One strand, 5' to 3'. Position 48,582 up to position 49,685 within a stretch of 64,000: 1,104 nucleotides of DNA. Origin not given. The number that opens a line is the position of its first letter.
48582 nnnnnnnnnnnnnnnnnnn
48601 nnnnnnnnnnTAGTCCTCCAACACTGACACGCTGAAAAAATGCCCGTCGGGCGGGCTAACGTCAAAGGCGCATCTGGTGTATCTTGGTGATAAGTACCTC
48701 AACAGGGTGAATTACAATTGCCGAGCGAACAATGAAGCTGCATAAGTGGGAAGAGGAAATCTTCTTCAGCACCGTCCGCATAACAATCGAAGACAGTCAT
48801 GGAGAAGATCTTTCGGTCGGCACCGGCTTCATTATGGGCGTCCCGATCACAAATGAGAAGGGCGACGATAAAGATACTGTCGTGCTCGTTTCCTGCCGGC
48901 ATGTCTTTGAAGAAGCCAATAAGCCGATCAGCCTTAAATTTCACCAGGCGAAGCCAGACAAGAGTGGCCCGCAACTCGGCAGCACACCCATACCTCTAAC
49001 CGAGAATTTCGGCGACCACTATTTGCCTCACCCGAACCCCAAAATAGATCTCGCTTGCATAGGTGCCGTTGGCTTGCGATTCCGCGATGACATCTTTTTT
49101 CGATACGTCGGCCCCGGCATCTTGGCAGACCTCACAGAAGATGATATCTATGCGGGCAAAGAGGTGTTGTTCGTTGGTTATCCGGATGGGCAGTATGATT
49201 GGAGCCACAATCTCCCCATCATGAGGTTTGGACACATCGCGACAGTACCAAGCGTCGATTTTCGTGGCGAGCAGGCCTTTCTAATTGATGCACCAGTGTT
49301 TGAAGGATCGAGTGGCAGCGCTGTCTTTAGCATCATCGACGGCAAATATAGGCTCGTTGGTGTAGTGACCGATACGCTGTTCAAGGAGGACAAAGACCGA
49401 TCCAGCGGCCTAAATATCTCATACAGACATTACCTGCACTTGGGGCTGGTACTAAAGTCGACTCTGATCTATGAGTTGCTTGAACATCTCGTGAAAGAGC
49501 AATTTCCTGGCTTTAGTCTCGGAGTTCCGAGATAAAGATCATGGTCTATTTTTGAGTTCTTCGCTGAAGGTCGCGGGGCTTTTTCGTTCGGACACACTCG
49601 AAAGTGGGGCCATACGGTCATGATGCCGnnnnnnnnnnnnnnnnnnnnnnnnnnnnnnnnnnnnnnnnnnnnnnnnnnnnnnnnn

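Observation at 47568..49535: Candidate uncharacterised cargo module: a PadR + TM-protein operon divergent from a signal-less trypsin-like protease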

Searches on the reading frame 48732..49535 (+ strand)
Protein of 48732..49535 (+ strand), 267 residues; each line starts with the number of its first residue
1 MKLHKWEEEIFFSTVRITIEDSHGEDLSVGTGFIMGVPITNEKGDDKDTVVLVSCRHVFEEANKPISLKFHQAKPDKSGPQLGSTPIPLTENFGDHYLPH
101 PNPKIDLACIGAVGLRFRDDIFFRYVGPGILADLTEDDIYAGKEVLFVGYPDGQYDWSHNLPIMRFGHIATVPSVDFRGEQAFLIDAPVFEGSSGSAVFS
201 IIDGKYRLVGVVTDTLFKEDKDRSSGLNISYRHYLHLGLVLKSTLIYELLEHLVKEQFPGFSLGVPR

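Call 3: search_protein_families(library=pfam, proteins=[window:48732-49535:+], max_evalue=0.01)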
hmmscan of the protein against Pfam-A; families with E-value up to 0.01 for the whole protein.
window:48732-49535:+ (267 aa): 1 family
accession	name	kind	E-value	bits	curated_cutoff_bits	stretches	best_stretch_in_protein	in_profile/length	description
PF13365.12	Trypsin_2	-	1.1e-07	33.1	27.6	1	30-211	1-144/144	Trypsin-like peptidase domain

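Call 4: search_protein_families(library=padloc, proteins=[window:48732-49535:+], max_evalue=0.01)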
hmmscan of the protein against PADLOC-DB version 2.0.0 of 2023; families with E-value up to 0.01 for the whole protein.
window:48732-49535:+ (267 aa): 4 families
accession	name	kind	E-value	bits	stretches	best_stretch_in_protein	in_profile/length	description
PDLC05022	PDC-S45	-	1.8e-43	146.5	1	1-207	11-216/293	-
PDLC03855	LmuA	-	1.2e-07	29.5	1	8-216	5-174/425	-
PDLC02959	RT-Protease_XI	-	4.6e-06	23.8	1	50-230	360-502/510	single gene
PDLC02960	RT-Protease_XI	-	2.1e-05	21.7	1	136-228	415-496/506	single gene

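Call 6: search_protein_families(library=phrogs, proteins=[window:48732-49535:+], max_evalue=0.01)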
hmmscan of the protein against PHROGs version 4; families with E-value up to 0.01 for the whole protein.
window:48732-49535:+ (267 aa): 2 families
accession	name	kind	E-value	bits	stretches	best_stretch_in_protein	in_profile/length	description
phrog_7688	-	unknown function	3.6e-32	112.6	1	8-207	5-208/288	-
phrog_9683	-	other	3.5e-05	24.4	1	133-231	116-210/233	protease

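Call 7: search_protein_families(library=ncbifam, proteins=[window:48732-49535:+], max_evalue=0.01)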
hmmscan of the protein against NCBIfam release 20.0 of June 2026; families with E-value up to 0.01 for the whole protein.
window:48732-49535:+ (267 aa): 0 families

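Call 9: find_homologous_proteins(query=window:48732-49535:+)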
Query window:48732-49535:+ (267 aa): 15 proteins with E <= 0.001 among 485 candidates.
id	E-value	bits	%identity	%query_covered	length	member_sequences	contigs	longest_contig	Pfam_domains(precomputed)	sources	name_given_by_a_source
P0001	1.9e-179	613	100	100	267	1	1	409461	PF13365.13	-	-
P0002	3.9e-123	429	68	100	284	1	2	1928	PF13365.13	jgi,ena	-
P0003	1.3e-83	299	51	99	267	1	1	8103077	PF13365.13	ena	-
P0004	8.4e-74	267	46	100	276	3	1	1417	PF13365.13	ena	-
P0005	1.7e-57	213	43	97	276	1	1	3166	PF13365.13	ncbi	-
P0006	5.4e-57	212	42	96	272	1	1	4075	PF13365.13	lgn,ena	-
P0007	9.3e-51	191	39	96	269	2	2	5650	PF13365.13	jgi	-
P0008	6.9e-49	185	41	95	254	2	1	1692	PF13365.13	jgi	-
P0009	5.9e-48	182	38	94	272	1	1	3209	PF13365.13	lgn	-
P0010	7.0e-47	178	40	94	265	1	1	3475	PF13365.13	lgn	-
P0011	2.8e-37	147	35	93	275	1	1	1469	PF13365.13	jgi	jgi:hypothetical protein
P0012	3.9e-31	127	33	95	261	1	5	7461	PF13365.13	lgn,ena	-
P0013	1.6e-24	105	33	96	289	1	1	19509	PF13365.13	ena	-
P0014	4.4e-21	94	30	94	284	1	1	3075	PF13365.13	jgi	-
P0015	2.4e-8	52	30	64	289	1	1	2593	PF13365.13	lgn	-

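Call 15: find_related_loci(query=A2, collection=genome_contigs, flank=8000)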
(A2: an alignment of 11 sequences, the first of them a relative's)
Query A2 (267 aa) in genome_contigs; peptide patterns used: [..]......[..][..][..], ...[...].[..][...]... (x = any residue, [..] = any of these).
117 stretches matched a pattern; 92 encode a relative of the query (tblastn E <= 1e-3); the best 80 are kept; 80 distinct loci.
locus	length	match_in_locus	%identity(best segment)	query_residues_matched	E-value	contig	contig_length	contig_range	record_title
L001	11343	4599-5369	40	1-256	9e-63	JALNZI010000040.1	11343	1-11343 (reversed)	MAG: Candidatus Omnitrophota bacterium isolate SO_2017_LW1 bin 10 NODE_4968_length_11343_cov_1.129993_LW64-88_2017, whol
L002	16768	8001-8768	42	1-256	2e-60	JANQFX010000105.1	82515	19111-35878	MAG: Thiohalocapsa sp. isolate PL23b_bin.21 k99_834383, whole genome shotgun sequence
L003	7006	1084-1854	41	6-264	4e-60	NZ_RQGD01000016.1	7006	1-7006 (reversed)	Leptospira ognonensis strain 201702476 NODE_25_covk_13.0733_covr_25.57_cutoff_5, whole genome shotgun sequence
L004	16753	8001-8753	41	1-251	2e-56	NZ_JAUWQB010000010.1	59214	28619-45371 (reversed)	MAG: Desulfobacula sp. isolate CSMAG_2491 CSMAG_2491_k141_352094_length_59214_cov_19.0000, whole genome shotgun sequence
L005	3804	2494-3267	36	5-261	7e-56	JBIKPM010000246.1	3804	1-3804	MAG: Flavobacterium sp. isolate ME2015-04-27_3300042381_group6_bin16 Rohwer_bin885_scaffold_18185_c1, whole genome shotg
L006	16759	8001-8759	39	1-256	2e-52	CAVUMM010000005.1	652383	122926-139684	MAG: uncultured Candidatus Saccharibacteria bacterium isolate MFD06435.bin.1.175 genome assembly, contig: contig_35255,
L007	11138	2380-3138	38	5-256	5e-52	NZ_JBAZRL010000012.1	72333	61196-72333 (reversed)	MAG: Pedobacter sp. isolate SO_2017_GW1_147 NODE_2135_length_72333_cov_1.138437_OW334_2017, whole genome shotgun sequenc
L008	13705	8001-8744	38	1-251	7e-52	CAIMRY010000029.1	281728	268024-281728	MAG: uncultured delta proteobacterium isolate AM4_bin-625 genome assembly, contig: bin-625:29/46, whole genome shotgun s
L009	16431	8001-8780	39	8-251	3e-49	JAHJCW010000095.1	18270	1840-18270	MAG: bacterium isolate Modern_marine.mb.320 Modern_marine.mb.320_k141_699383, whole genome shotgun sequence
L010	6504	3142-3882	38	8-256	9e-48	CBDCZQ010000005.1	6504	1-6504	MAG: Methylococcales bacterium isolate a3c75e74-b302-450f-87e0-474c3d024c4a genome assembly, contig: contig_5, whole gen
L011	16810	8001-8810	37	1-255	3e-47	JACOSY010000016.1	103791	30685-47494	MAG: Ignavibacteria bacterium isolate NC_groundwater_30_Pr7_B-0.1um_51_131 FFV18_Bp1_scaffold_153307, whole genome shotg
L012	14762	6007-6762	35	5-258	2e-47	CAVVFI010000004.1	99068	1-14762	MAG: uncultured Gammaproteobacteria bacterium isolate MFD01721.bin.1.229 genome assembly, contig: contig_19706, whole ge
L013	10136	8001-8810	37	1-254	4e-47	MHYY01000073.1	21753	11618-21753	MAG: Planctomycetes bacterium RIFCSPLOWO2_12_38_17 rifcsplowo2_12_sub10_scaffold_205, whole genome shotgun sequence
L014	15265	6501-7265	34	1-256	6e-47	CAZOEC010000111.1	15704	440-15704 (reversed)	MAG TPA_asm: uncultured Pseudomonas sp. isolate binchicken_co220_77 genome assembly, contig: NODE_2384_length_15704_cov_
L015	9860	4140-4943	36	4-256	4e-46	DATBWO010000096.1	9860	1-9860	MAG TPA_asm: Dehalococcoidia bacterium isolate SMAG_U7543 k141_1935139, whole genome shotgun sequence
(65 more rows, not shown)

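Call 22: search_protein_families(library=pfam, alignment_id=A3, max_evalue=0.001)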
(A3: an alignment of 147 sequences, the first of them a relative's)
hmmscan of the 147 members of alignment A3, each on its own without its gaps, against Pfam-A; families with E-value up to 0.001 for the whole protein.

A. member 1, L001:4268-4459:+ (63 aa): 0 families

B. families by the number of members that match (of 147 scanned): 122 families (the first 25 are shown)
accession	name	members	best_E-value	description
PF01555.25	N6_N4_Mtase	7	5.1e-47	DNA methylase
PF12564.13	TypeIII_RM_meth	6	1.2e-19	Type III restriction/modification enzyme methylation subunit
PF02384.22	N6_Mtase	4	6.8e-51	N-6 DNA Methylase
PF04851.21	ResIII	4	1.1e-33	Type III restriction enzyme, res subunit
PF07669.17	Eco57I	4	4.2e-08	Eco57I restriction-modification methylase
PF00936.24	BMC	4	6.6e-08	BMC domain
PF00270.35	DEAD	4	6.7e-07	DEAD/DEAH box helicase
PF18766.7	SWI2_SNF2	4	7.2e-06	SWI2/SNF2 ATPase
PF18135.7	Type_ISP_C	3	7e-109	Type ISP C-terminal specificity domain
PF22240.1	ISP_coupler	3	3.7e-17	Type ISP restriction-modification enzyme, coupler domain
PF00294.29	PfkB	2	4.6e-50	pfkB family carbohydrate kinase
PF10987.13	DUF2806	2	2e-39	Protein of unknown function (DUF2806)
PF00881.29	Nitroreductase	2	7.8e-27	Nitroreductase family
PF00239.26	Resolvase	2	1.3e-18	Resolvase, N terminal domain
PF12801.12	Fer4_5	2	1.5e-17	4Fe-4S binding domain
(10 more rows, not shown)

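Call 23: search_protein_families(library=padloc, alignment_id=A3, max_evalue=0.00001)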
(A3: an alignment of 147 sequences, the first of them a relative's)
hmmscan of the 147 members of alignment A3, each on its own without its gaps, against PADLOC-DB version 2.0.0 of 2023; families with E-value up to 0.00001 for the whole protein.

A. member 1, L001:4268-4459:+ (63 aa): 0 families

B. families by the number of members that match (of 147 scanned): 221 families (the first 25 are shown)
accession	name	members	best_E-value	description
PDLC03354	MTase_II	7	2.2e-48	Type II methyltransferase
PDLC03300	MTase_II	7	6.3e-46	Type II methyltransferase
PDLC03339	MTase_II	7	2.9e-38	Type II methyltransferase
PDLC03633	MTase_III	7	2.7e-33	Type III methyltransferase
PDLC03299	MTase_II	7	1.9e-24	Type II methyltransferase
PDLC03265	MTase_II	7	6.9e-22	Type II methyltransferase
PDLC03635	MTase_III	6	1.4e-181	Type III methyltransferase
PDLC03636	MTase_III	6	3.6e-84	Type III methyltransferase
PDLC03644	MTase_III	6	1.1e-80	Type III methyltransferase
PDLC03634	MTase_III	6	4e-71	Type III methyltransferase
PDLC03641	MTase_III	6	1.2e-69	Type III methyltransferase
PDLC03638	MTase_III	6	2.4e-66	Type III methyltransferase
PDLC03640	MTase_III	6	6.3e-47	Type III methyltransferase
PDLC03639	MTase_III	6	7.3e-45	Type III methyltransferase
PDLC03637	MTase_III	6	1.6e-38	Type III methyltransferase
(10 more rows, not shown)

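Call 32: find_encoding_contigs(protein=P0003, flank=10000, max_places=3)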
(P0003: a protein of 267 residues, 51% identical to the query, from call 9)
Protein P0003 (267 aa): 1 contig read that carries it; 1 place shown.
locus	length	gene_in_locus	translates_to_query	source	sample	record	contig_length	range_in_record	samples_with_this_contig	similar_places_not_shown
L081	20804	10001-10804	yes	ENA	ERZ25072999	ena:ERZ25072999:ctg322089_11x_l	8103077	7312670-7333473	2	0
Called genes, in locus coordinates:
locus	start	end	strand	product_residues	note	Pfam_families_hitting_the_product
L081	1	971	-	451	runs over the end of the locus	PF02447:GntP_permease, PF03600:CitMHS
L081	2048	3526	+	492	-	PF13655:RVT_N, PF00078:RVT_1, PF00680:RdRP_1 (weak), PF08388:GIIM, PF01844:HNH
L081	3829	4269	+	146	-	PF00011:HSP20, PF17886:ArsA_HSP20 (weak)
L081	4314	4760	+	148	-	PF00011:HSP20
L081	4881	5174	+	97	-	-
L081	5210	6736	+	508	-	PF00089:Trypsin, PF10459:Peptidase_S46 (faint), PF13365:Trypsin_2, PF00595:PDZ, PF13180:PDZ_2, PF14685:PDZ_Tricorn (faint), PF17820:PDZ_6 (weak), PF13180:PDZ_2 (weak)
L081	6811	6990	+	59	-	-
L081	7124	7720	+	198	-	PF13505:OMP_b-brl, PF13568:OMP_b-brl_2 (weak)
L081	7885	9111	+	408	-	PF13185:GAF_2 (weak), PF07228:SpoIIE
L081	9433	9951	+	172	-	-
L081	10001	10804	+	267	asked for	PF13365:Trypsin_2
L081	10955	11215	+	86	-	-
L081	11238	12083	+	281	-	PF12796:Ank_2, PF13637:Ank_4 (faint), PF00023:Ank (faint), PF13857:Ank_5 (weak)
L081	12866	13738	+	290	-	PF20434:BD-FAE, PF07859:Abhydrolase_3, PF00326:Peptidase_S9 (weak)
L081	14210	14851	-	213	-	PF13460:NAD_binding_10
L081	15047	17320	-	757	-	PF13620:CarboxypepD_reg, PF13715:CarbopepD_reg_2, PF07715:Plug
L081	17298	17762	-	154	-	PF00085:Thioredoxin, PF13899:Thioredoxin_7, PF13098:Thioredoxin_2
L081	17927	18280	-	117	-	PF01839:FG-GAP (weak), PF13517:FG-GAP_3 (weak)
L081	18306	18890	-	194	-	PF01839:FG-GAP (faint), PF13517:FG-GAP_3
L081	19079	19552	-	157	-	-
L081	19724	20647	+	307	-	PF00701:DHDPS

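Call 33: find_encoding_contigs(protein=P0001, flank=10000, max_places=3)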
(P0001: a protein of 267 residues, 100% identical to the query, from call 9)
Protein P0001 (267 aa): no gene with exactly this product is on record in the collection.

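Call 50: search_solved_structures(query=A1, max_evalue=0.01, show_alignments=1)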
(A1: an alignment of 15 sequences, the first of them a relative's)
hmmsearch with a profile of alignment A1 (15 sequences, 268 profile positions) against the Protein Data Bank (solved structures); distinct sequences matched with E-value up to 0.01: 13.
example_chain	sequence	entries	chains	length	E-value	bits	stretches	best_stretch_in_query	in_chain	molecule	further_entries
9zqg_A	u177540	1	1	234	0.00025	23.4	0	21-76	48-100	Periplasmic serine protease DO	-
9zpq_A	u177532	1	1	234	0.0018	20.6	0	21-76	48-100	Periplasmic serine protease DO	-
3lgw_A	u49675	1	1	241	0.0055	19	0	47-66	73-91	Protease degS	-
3lgt_A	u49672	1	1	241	0.0056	19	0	47-66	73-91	Protease degS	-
2r3u_A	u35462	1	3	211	0.0064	18.8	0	47-66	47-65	Protease degS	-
3lh1_A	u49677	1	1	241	0.0067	18.7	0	47-66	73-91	Protease degS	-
3b8j_A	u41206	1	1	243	0.0069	18.7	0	47-66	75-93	Protease degS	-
5mm8_A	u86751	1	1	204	0.0071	18.7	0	104-205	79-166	Serine protease SplE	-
3lgv_A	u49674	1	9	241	0.0073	18.6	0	47-66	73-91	Protease degS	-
3lgu_A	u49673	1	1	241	0.0076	18.6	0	47-66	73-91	Protease degS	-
3lgi_A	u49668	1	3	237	0.0089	18.3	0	47-66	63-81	Protease degS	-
9zrj_A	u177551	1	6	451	0.0091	18.3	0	21-76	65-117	Periplasmic serine protease DO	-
3lh3_A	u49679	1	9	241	0.01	18.2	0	47-66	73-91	Protease degS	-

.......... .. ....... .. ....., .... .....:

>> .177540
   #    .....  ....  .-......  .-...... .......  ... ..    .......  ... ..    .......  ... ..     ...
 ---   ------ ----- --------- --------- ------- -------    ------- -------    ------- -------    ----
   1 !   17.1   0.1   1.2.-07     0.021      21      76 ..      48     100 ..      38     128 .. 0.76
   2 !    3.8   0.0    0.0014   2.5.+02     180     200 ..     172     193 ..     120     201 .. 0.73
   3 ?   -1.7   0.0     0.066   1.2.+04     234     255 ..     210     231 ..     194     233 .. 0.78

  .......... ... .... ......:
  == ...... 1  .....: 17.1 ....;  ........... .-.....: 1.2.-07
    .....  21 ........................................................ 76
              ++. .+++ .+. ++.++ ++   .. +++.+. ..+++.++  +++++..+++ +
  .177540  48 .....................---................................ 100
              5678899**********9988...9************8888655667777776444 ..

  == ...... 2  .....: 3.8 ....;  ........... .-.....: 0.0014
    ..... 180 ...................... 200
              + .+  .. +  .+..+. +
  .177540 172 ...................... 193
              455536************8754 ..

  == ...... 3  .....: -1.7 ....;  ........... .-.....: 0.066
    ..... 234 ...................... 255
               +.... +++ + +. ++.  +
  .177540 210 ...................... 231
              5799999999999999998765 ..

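Call 61: predict_structure(alignment_id=A1)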
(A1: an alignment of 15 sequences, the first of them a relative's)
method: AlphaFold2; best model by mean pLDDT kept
length: 267 residues; sequences in the alignment: 15
mean_pLDDT: 87.5   pTM: 0.87
mean pLDDT of the five models: 87.5, 87.5, 87.1, 87.0, 84.9
residues with pLDDT >= 90: 153; 70-90: 91; 50-70: 21; < 50: 2
segments of 3 or more residues with pLDDT < 50: none
pLDDT, mean of each block of 10 residues (from residue 1): 83 94 87 95 90 94 86 93 90 86 95 90 93 77 94 88 94 62 90 93 92 86 62 84 94 94 74
secondary structure, 60 per line:
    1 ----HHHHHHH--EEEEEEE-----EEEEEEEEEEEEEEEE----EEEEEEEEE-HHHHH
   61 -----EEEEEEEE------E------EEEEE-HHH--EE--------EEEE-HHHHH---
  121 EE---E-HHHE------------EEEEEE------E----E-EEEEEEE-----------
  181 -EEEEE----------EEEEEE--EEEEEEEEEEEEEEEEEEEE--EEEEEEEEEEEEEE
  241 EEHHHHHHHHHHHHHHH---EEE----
elements in order: H5-11 E14-20 E26-41 E46-54 H56-60 E66-73 E87-91 E108-111 H113-117 E144-149 E163-169 E182-186 E197-202 E205-224 E227-242 H243-257 E261-263

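Call 64: fold_search(model_id=the predicted structure, library=pdb)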
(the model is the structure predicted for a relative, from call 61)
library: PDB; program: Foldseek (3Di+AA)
matches with E <= 10: 1092; with E <= 0.001: 358
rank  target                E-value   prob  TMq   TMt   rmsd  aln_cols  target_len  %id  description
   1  4ynn_B                3.6e-08  1.00  0.55  0.38   6.1       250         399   17  Structure of Legionella pneumophila DegQ (S190A variant) (released 2015-06-24)
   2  4ynn_A                5.0e-08  1.00  0.53  0.37   6.3       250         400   17  Structure of Legionella pneumophila DegQ (S190A variant) (released 2015-06-24)
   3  6ew9_A                5.3e-08  1.00  0.49  0.44   6.7       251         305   17  CRYSTAL STRUCTURE OF DEGS STRESS SENSOR PROTEASE IN COMPLEX WITH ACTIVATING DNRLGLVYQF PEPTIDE (released 2018-04-25)
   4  4rqz_B                6.2e-08  1.00  0.52  0.51   6.5       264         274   17  re-refinement of 1soz, Crystal Structure of DegS protease in complex with an activating peptide (released 2015-03-11)
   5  4x1n_U                1.1e-07  1.00  0.50  0.53   8.0       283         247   12  The crystal structure of mupain-1-16 in complex with murinised human uPA at pH7.4 (released 2015-03-25)
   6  8w20_G                1.4e-07  1.00  0.47  0.56   7.5       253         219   14  Umb1 umbrella toxin particle (released 2024-04-17)
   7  8w20_C                1.4e-07  1.00  0.53  0.37   7.6       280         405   14  Umb1 umbrella toxin particle (released 2024-04-17)
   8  2qf0_F                1.6e-07  1.00  0.53  0.65   6.7       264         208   16  Structure of the delta PDZ truncation of the DegS protease (released 2007-12-11)
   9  1xmn_F                1.6e-07  1.00  0.56  0.58   7.2       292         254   11  Crystal structure of thrombin bound to heparin (released 2004-11-23)
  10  1a5i                  1.6e-07  1.00  0.52  0.53   7.7       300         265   11  CATALYTIC DOMAIN OF VAMPIRE BAT (DESMODUS ROTUNDUS) SALIVA PLASMINOGEN ACTIVATOR IN COMPLEX WITH EGR-CMK (GLU-GLY-ARG CH (released 1999-03-23)
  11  8w20_E                2.0e-07  1.00  0.51  0.60   7.3       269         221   14  Umb1 umbrella toxin particle (released 2024-04-17)
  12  2r3y_B                2.1e-07  1.00  0.51  0.50   7.1       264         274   17  Crystal structure of the DegS protease in complex with the YWF activating peptide (released 2007-11-27)
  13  1a5h_A                2.1e-07  1.00  0.52  0.55   6.7       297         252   11  CATALYTIC DOMAIN OF HUMAN TWO-CHAIN TISSUE PLASMINOGEN ACTIVATOR COMPLEX OF A BIS-BENZAMIDINE (released 1999-04-20)
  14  3lgi_C                2.5e-07  1.00  0.51  0.62   6.8       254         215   16  Structure of the protease domain of DegS (DegS-deltaPDZ) at 1.65 A (released 2010-08-25)
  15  1xmn_H                2.5e-07  1.00  0.54  0.57   7.3       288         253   12  Crystal structure of thrombin bound to heparin (released 2004-11-23)
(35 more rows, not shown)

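Call 65: search_dna_similar(query=window:48732-49535:+, collection=phages, mode=protein, max_rows=25)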
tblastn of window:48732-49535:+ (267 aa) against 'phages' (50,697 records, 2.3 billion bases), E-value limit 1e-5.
Records with a match: 2; places in all: 2; records where one place covers at least 80% of the query: 0.
Best place of each record, by identity: <60% 2.
By first word of the organism name: Shigella 2.
By host as written in the record: - 2.
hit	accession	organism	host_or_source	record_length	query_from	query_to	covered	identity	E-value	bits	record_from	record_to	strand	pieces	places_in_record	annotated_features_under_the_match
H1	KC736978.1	Shigella phage SfII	Shigella flexneri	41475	145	249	39%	30.2%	3e-8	60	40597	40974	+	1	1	hypothetical protein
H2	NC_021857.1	Shigella phage SfII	Shigella flexneri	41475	145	249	39%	30.2%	3e-8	60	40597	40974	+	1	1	hypothetical protein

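Call 66: search_dna_similar(query=window:48732-49535:+, collection=plasmids, mode=protein, max_rows=25)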
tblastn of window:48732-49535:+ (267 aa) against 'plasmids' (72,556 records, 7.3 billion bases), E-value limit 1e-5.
Records with a match: 19; places in all: 19; records where one place covers at least 80% of the query: 7.
Best place of each record, by identity: <60% 19.
By first word of the organism name: Bacillus 4; Arthrobacter 2; Acinetobacter 2; Cupriavidus 2; Comamonas 2; Nitrobacter 1; Kocuria 1; Exiguobacterium 1; Moraxella 1; Legionella 1; and 2 more.
By predicted mobility (MOB-suite, as given by PLSDB): non-mobilizable 11; mobilizable 6; conjugative 2.
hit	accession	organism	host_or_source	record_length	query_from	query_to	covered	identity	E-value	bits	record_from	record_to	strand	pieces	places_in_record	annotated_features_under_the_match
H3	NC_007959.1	Nitrobacter hamburgensis X14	-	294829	1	256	96%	30.6%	2e-19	95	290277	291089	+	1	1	serine protease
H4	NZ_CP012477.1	Arthrobacter sp. ERGS1:01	single,stream water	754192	8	253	92%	30.4%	2e-12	74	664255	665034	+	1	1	trypsin-like peptidase domain-containing protein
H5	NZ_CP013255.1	Kocuria flava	single cell,air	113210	8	250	91%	30.1%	5e-15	82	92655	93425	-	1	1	serine protease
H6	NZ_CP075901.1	Exiguobacterium acetylicum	cell culture,litchi pericarp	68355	1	212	79%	34.3%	1e-13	134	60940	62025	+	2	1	serine protease (x2)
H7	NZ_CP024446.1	Moraxella osloensis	Homo sapiens,single cell,skin swab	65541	7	254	93%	28.7%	8e-15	81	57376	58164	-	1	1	serine protease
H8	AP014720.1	Arthrobacter sp. Hiyo8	-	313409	8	253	92%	28.3%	1e-12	75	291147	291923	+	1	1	serine-Type endopeptidase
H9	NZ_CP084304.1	Acinetobacter pseudolwoffii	a feces sample of chicken origin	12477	1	252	94%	27.5%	8e-17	87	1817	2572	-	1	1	trypsin-like peptidase domain-containing protein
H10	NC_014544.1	Legionella longbeachae NSW150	-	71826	8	256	93%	27.1%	3e-11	93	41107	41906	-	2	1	hypothetical protein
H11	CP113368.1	Bacillus paranthracis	bovine,mixed culture ...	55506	8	206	75%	33.8%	4e-22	102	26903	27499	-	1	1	serine protease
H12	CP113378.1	Bacillus paranthracis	bovine,mixed culture ...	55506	8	206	75%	33.8%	4e-22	102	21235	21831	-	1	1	serine protease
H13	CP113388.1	Bacillus paranthracis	bovine,mixed culture ...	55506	8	206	75%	33.8%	4e-22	102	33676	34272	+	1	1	serine protease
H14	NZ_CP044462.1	Acinetobacter indicus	pigeon,stool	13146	2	199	74%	30.2%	2e-12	74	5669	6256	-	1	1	serine protease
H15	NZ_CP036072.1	Bacillus wiedmannii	cell culture,soil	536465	9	199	72%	28.3%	9e-10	66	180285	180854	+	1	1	serine protease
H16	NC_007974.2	Cupriavidus metallidurans CH34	-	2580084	8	202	73%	26.9%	3e-6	56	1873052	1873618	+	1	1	none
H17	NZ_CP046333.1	Cupriavidus metallidurans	sedimentation pond in a zinc factory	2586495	8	202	73%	26.9%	3e-6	56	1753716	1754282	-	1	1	none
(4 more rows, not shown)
